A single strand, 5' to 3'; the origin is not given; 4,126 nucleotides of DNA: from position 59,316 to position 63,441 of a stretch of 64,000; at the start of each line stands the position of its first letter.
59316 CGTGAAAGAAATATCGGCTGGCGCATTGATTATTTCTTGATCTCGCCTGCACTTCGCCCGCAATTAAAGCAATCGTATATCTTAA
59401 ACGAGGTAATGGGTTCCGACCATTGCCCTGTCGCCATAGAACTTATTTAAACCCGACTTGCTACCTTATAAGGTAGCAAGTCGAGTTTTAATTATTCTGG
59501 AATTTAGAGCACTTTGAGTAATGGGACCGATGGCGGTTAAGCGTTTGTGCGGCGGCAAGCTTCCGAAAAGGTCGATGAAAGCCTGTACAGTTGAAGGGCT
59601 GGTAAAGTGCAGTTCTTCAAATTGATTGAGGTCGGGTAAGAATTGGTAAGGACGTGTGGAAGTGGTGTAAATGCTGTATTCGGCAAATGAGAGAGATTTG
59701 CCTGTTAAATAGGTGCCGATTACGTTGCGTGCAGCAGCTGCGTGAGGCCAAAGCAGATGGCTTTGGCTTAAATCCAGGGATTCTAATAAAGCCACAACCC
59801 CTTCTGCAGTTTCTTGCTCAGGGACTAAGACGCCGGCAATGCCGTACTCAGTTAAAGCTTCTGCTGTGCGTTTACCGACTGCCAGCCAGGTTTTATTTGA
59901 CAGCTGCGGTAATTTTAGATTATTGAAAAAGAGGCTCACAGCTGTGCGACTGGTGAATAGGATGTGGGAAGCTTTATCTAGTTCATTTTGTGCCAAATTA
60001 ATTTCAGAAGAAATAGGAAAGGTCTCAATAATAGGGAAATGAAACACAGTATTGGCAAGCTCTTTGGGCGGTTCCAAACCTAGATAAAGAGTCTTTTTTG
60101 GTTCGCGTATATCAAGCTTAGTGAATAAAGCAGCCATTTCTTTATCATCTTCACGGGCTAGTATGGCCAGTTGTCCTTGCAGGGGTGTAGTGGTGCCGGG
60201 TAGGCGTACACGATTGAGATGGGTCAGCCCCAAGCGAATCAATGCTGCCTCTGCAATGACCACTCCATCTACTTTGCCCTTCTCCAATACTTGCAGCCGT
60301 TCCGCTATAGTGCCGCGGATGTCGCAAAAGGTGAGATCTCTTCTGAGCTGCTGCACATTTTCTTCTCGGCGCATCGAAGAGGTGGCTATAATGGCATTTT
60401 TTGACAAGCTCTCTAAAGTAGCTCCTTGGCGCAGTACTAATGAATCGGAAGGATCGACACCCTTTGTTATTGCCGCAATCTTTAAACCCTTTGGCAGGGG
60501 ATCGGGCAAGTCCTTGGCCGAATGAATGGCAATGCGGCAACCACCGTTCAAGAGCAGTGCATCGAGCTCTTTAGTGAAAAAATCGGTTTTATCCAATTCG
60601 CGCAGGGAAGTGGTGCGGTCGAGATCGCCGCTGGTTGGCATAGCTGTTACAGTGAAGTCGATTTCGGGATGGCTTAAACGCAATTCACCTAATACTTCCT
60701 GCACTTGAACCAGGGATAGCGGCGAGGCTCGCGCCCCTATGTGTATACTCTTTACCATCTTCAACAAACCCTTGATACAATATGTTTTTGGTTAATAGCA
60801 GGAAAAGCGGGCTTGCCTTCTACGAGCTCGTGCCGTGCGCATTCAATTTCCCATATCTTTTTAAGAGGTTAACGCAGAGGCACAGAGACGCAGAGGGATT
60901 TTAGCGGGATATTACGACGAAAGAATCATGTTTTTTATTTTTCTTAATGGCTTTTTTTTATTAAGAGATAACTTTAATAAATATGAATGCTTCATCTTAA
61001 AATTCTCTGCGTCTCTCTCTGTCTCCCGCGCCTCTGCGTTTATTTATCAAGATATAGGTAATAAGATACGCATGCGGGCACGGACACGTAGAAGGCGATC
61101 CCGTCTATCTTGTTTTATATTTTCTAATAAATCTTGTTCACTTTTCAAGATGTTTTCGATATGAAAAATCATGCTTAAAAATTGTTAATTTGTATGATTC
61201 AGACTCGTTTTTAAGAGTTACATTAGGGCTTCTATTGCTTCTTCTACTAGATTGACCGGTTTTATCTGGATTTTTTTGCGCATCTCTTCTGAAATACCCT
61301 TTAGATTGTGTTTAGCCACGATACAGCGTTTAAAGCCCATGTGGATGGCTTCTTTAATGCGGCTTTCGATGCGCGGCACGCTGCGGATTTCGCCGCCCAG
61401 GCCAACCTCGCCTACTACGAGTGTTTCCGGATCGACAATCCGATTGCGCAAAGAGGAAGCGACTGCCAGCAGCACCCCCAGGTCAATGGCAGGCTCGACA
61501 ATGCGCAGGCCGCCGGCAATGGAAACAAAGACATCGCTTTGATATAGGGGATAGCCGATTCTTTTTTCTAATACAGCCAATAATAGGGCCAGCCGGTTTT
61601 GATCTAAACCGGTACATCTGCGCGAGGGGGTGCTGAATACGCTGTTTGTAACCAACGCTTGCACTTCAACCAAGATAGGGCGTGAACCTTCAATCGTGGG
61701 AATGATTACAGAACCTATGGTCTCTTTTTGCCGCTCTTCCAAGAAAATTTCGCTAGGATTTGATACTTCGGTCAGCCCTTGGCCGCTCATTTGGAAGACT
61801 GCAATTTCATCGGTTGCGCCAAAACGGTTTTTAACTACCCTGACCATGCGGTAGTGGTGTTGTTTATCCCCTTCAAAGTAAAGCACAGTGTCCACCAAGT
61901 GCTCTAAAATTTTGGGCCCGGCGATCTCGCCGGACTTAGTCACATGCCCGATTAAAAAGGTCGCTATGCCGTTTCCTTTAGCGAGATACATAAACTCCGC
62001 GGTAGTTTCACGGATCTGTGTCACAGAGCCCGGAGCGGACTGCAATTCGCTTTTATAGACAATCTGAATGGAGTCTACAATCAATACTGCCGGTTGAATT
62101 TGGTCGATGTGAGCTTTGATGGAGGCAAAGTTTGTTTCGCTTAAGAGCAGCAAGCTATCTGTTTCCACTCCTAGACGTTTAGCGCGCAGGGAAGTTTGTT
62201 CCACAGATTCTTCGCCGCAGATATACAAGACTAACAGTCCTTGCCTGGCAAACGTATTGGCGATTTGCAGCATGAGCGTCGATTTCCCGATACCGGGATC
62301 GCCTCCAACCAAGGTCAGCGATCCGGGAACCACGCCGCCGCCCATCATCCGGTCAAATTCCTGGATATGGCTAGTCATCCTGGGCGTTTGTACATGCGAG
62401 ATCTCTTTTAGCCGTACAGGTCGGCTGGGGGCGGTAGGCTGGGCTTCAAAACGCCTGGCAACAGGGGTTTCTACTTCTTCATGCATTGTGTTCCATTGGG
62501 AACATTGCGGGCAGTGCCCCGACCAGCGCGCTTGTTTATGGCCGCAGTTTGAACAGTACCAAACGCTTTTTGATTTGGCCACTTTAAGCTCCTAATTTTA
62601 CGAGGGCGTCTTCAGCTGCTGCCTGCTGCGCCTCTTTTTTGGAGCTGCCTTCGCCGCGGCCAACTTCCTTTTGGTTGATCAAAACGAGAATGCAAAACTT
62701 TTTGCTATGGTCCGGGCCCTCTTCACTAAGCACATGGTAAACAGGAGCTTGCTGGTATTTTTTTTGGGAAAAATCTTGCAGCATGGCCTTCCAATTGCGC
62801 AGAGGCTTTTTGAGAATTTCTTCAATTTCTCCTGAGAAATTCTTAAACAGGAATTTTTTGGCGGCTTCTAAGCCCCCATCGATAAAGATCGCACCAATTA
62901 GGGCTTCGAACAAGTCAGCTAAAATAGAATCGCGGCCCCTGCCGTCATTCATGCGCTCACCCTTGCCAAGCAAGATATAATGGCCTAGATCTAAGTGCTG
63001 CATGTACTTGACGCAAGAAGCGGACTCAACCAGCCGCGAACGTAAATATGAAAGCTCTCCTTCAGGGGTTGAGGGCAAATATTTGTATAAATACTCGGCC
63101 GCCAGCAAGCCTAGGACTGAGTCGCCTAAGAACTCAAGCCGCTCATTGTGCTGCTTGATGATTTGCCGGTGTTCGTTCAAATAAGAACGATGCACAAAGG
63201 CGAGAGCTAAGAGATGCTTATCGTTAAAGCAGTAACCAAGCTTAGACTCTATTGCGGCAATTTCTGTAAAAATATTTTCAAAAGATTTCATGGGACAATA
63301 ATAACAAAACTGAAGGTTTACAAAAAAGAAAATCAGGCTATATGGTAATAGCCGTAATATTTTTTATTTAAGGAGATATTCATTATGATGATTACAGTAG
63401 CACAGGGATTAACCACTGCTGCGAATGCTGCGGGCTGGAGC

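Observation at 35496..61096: Four sequence-unrelated long palindromes lie within 26 kb, all adjacent to gene ends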

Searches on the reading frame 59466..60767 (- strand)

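Call 9: search_protein_families(library=ncbifam, proteins=[window:59466-60767:-])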
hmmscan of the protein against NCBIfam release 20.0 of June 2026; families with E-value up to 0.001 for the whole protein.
window:59466-60767:- (433 aa): 14 families
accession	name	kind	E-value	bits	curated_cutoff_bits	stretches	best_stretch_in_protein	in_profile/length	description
NF002202.0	PRK01066.1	equivalog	2.1e-75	253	251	1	6-224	19-235/241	hydroxymethylbilane synthase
TIGR00212.1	hemC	equivalog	5.5e-58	196.3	164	1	8-222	1-218/293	hydroxymethylbilane synthase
NF004593.0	PRK05928.4-2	equivalog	3.5e-34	118.3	275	1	242-424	29-219/247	uroporphyrinogen-III synthase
NF004588.0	PRK05928.2-6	equivalog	2.8e-29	102.3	321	1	226-419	2-200/223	uroporphyrinogen-III synthase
NF004594.0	PRK05928.4-3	equivalog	2e-17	63.4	365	1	240-399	26-179/237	uroporphyrinogen-III synthase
NF004591.0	PRK05928.3-6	equivalog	5.8e-14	52.1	341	1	245-428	30-207/229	uroporphyrinogen-III synthase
NF004592.0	PRK05928.4-1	equivalog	2.3e-12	47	332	1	242-330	28-110/237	uroporphyrinogen-III synthase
NF004586.0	PRK05928.2-4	equivalog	5e-11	42.5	401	1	240-421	27-211/240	uroporphyrinogen-III synthase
NF006454.0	PRK08811.1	equivalog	3.2e-10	39.9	328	1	265-367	69-170/266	uroporphyrinogen-III synthase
NF004587.0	PRK05928.2-5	equivalog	5.6e-10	39.1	246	1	235-329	25-110/245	uroporphyrinogen-III synthase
NF004583.0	PRK05928.1-5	equivalog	1.3e-09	37.9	432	1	256-404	48-201/250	uroporphyrinogen-III synthase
NF004585.0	PRK05928.2-2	equivalog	1e-08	35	241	1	242-396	29-190/255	uroporphyrinogen-III synthase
NF004395.0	PRK05752.1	equivalog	3.3e-06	26.6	380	1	247-367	37-162/255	uroporphyrinogen-III synthase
NF004584.0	PRK05928.2-1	equivalog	0.00023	20.6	233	1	293-321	226-254/269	uroporphyrinogen-III synthase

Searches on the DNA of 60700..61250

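Call 74: search_rna_families(source=window, start=60700, end=61250, threshold=evalue, max_evalue=1)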
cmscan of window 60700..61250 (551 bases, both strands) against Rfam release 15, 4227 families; matches with E-value up to 1: 1.
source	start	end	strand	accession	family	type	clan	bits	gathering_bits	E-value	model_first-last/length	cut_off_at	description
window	60871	61040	-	RF04205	MIR2606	Gene; miRNA;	-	28.2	139.7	0.044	1-165/165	no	MIR2606 microRNA precursor family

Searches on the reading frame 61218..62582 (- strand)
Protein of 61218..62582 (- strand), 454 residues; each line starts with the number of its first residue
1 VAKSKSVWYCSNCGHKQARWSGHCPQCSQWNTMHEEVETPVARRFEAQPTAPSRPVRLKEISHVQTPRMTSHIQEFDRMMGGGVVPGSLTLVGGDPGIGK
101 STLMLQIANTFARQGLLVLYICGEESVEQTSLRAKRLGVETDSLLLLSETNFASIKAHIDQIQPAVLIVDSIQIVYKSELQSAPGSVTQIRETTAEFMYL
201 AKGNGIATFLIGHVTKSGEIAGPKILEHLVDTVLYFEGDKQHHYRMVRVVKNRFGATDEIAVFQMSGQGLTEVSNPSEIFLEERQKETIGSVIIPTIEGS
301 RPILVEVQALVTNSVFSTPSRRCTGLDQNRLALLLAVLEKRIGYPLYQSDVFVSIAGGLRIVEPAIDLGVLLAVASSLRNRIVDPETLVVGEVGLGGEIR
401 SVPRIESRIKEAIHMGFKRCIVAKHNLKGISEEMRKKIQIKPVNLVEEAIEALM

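Call 9: search_protein_families(library=ncbifam, proteins=[window:61218-62582:-])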
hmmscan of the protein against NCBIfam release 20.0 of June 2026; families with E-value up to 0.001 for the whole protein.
window:61218-62582:- (454 aa): 25 families
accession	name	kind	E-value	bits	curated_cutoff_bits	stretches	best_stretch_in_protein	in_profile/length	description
TIGR00416.1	sms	equivalog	7.6e-179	595.2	403.05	1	1-449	1-453/454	DNA repair protein RadA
NF006799.0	PRK09302.1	equivalog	7.8e-16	57.7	408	1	63-271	249-470/515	circadian clock protein KaiC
TIGR02902.1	spore_lonB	equivalog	6.1e-14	51.5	723.3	1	333-453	411-530/531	ATP-dependent protease LonB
TIGR02903.1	spore_lon_C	equivalog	1.7e-11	43.4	678.8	1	336-452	498-613/615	Lon family ATP-dependent protease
TIGR00764.1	lon_rel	equivalog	4e-10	38.9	516.6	1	332-452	468-591/608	ATP-dependent protease LonB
TIGR02237.1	recomb_radB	equivalog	9.5e-10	38.7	172.4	1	77-270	2-209/210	DNA repair and recombination protein RadB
TIGR03881.1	KaiC_arch_4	hypoth_equivalog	9.6e-10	38.5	247.8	1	68-145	2-79/231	KaiC domain-containing protein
TIGR03600.1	phage_DnaB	exception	6.4e-09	35.3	498.65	1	70-171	178-283/421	phage replicative helicase, DnaB family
TIGR03880.1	KaiC_arch_3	hypoth_equivalog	3.1e-07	30.1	249.45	1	73-271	2-216/224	KaiC domain-containing protein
TIGR00665.1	DnaB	equivalog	3.3e-07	29.5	385.25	1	65-180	174-293/435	replicative DNA helicase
NF004723.0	PRK06067.1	subfamily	4e-07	29.8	194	1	70-138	17-85/243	flagellar accessory protein FlaH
NF052589.1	ArlH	equivalog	2.2e-06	27.5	215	1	74-149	7-82/229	archaellum protein ArlH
NF006861.0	PRK09361.1-1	equivalog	4.3e-06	26.4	278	1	71-125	7-61/235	DNA repair and recombination protein RadB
NF006320.0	PRK08533.1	equivalog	6.9e-06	25.8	215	1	73-126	10-63/230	flagellar accessory protein FlaH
TIGR02653.1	Lon_rel_chp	hypoth_equivalog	5.4e-05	21.7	628.25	1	366-441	581-659/675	protease Lon-related BREX system protein BrxL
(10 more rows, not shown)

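Call 45: find_encoding_contigs(protein=window:61218-62582:-, flank=3000, max_places=10)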
Protein window:61218-62582:- (454 aa): 1 contig read that carries it; 1 place shown.
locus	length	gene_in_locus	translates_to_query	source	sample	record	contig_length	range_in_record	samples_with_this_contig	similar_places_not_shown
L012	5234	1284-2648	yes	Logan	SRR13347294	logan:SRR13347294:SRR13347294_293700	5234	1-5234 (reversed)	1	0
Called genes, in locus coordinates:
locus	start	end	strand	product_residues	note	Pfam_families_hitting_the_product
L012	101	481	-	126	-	-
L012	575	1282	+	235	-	PF22935:RM44_endonuclase (weak), PF14622:Ribonucleas_3_3, PF00636:Ribonuclease_3, PF00035:dsrm, PF14709:DND1_DSRM (weak)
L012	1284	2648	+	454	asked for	PF18073:Zn_ribbon_LapB, PF13481:AAA_25, PF03796:DnaB_C (weak), PF06745:ATPase, PF13541:ChlI (weak), PF05362:Lon_C (faint)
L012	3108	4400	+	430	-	PF01379:Porphobil_deam, PF02602:HEM4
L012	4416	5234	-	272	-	?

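Call 78: find_homologous_proteins(query=window:61218-62582:-, max_evalue=1e-150)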
Query window:61218-62582:- (454 aa): 1941 proteins with E <= 1e-150 among 8000 candidates; the best 120 are listed.
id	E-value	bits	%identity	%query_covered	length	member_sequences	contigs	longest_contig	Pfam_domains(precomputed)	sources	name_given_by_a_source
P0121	3.3e-297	1003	100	100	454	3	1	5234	PF18073.8,PF06745.20,PF03796.22,PF05362.20,PF13481.13,PF13541.13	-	-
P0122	5.1e-250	848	81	100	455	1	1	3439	PF18073.8,PF06745.20,PF03796.22,PF13481.13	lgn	-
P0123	8.3e-244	827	79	100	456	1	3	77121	PF18073.8,PF06745.20,PF03796.22,PF05362.20,PF13481.13,PF13541.13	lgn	-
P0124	2.9e-236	802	77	100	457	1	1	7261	PF18073.8,PF06745.20,PF03796.22,PF05362.20,PF13481.13,PF13541.13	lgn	-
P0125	2.7e-235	799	77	100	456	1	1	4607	PF18073.8,PF06745.20,PF03796.22,PF05362.20,PF13481.13,PF13541.13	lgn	-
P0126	2.3e-234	796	76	100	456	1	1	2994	PF18073.8,PF06745.20,PF03266.22,PF03796.22,PF05362.20,PF13481.13,PF13541.13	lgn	-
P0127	2.8e-234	796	76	100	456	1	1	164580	PF18073.8,PF06745.20,PF03796.22,PF05362.20,PF25199.2,PF13481.13,PF13541.13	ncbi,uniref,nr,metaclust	ncbi:DNA repair protein RadA [Candidatus Protochlamydia phocaeensis]|uniref:DNA repair protein RadA 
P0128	4.9e-234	795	77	100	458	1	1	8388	PF18073.8,PF06745.20,PF03796.22,PF01656.30,PF05362.20,PF13481.13,PF13541.13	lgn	-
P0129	1.2e-233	794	77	100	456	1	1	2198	PF18073.8,PF06745.20,PF03796.22,PF05362.20,PF13481.13,PF13541.13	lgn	-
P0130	1.5e-233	793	76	99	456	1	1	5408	PF18073.8,PF06745.20,PF03796.22,PF05362.20,PF13481.13,PF13541.13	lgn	-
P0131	1.7e-233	793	76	100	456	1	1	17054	PF18073.8,PF06745.20,PF03796.22,PF05362.20,PF13481.13,PF13541.13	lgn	-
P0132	2.0e-233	793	76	100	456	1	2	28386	PF18073.8,PF06745.20,PF03796.22,PF05362.20,PF00154.28,PF13481.13,PF13541.13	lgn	-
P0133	2.6e-233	793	75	100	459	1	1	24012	PF18073.8,PF06745.20,PF03796.22,PF05362.20,PF13481.13,PF13541.13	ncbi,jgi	jgi:DNA repair protein RadA/Sms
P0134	7.2e-233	791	76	100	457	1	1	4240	PF18073.8,PF06745.20,PF03796.22,PF05362.20,PF13481.13,PF13541.13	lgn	-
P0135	1.1e-232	791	77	100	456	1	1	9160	PF18073.8,PF06745.20,PF03796.22,PF05362.20,PF25199.2,PF13481.13,PF13541.13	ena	-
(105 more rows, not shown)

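Call 79: find_encoding_contigs(protein=P0123, flank=6000, max_places=2)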
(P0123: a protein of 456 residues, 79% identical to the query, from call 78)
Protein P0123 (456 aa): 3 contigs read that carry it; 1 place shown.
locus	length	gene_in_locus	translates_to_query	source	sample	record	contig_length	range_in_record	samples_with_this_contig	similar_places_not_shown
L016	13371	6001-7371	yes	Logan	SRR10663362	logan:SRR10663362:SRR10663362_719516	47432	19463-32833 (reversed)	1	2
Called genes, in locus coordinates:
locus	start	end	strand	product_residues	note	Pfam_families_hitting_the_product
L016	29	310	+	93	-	-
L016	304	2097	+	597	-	PF00916:Sulfate_transp, PF01740:STAS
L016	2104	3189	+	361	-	PF11949:DUF3466 (faint)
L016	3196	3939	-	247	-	PF21948:LplA-B_cat, PF03099:BPL_LplA_LipB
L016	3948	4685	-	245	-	-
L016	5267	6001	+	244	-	PF14622:Ribonucleas_3_3, PF00636:Ribonuclease_3, PF00035:dsrm, PF14709:DND1_DSRM (faint)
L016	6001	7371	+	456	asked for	PF18073:Zn_ribbon_LapB, PF13481:AAA_25, PF03796:DnaB_C (faint), PF06745:ATPase, PF13541:ChlI (weak), PF05362:Lon_C (weak)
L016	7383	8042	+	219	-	PF01379:Porphobil_deam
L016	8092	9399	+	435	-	-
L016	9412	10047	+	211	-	PF02602:HEM4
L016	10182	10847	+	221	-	PF00081:Sod_Fe_N, PF02777:Sod_Fe_C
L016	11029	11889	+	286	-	PF17848:Zn_ribbon_ACC, PF01039:Carboxyl_trans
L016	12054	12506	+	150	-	PF00692:dUTPase, PF22769:DCD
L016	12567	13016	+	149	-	PF00359:PTS_EIIA_2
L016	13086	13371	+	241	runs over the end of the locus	PF00376:MerR, PF12728:HTH_17, PF00359:PTS_EIIA_2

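Call 80: find_encoding_contigs(protein=P0122, flank=6000, max_places=2)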
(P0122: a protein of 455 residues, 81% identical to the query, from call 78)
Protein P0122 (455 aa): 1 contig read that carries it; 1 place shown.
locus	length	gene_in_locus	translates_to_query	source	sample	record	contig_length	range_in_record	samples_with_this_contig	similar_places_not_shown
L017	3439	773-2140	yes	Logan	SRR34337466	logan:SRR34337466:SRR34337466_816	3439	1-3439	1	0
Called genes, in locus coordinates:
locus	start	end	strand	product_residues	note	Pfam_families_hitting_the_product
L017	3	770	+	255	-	?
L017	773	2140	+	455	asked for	PF18073:Zn_ribbon_LapB (weak), PF13481:AAA_25, PF03796:DnaB_C (weak), PF06745:ATPase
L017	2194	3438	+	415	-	?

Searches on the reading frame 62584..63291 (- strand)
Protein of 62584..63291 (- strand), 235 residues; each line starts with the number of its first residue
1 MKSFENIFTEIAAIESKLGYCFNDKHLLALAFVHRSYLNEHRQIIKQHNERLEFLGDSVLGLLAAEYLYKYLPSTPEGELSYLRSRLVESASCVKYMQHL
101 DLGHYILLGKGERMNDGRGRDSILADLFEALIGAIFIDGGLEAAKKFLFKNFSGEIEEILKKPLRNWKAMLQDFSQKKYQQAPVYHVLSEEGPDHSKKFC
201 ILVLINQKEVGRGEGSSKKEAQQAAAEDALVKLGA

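Call 98: search_protein_families(library=pfam, proteins=[window:62584-63291:-], max_evalue=0.01)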
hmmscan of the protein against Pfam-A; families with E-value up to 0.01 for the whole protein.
window:62584-63291:- (235 aa): 6 families
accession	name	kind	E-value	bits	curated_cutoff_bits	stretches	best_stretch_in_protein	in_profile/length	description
PF14622.11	Ribonucleas_3_3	-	1.3e-34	119.5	35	1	24-152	1-124/128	Ribonuclease-III-like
PF00636.31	Ribonuclease_3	-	8.2e-24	84.8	27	1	50-140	1-102/102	Ribonuclease III domain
PF00035.32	dsrm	-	1.1e-16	61.5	23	1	167-233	1-66/66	Double-stranded RNA binding motif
PF22935.1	RM44_endonuclase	-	1.4e-07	32.1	27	1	8-135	3-139/139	Large ribosomal subunit protein mL44, endonuclease domain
PF14709.13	DND1_DSRM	-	1.2e-06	29.2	25.7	1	168-233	4-79/80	double strand RNA binding domain from DEAD END PROTEIN 1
PF24995.1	DSRM_2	-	0.00094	20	27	1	195-234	41-78/79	dsRNA binding domain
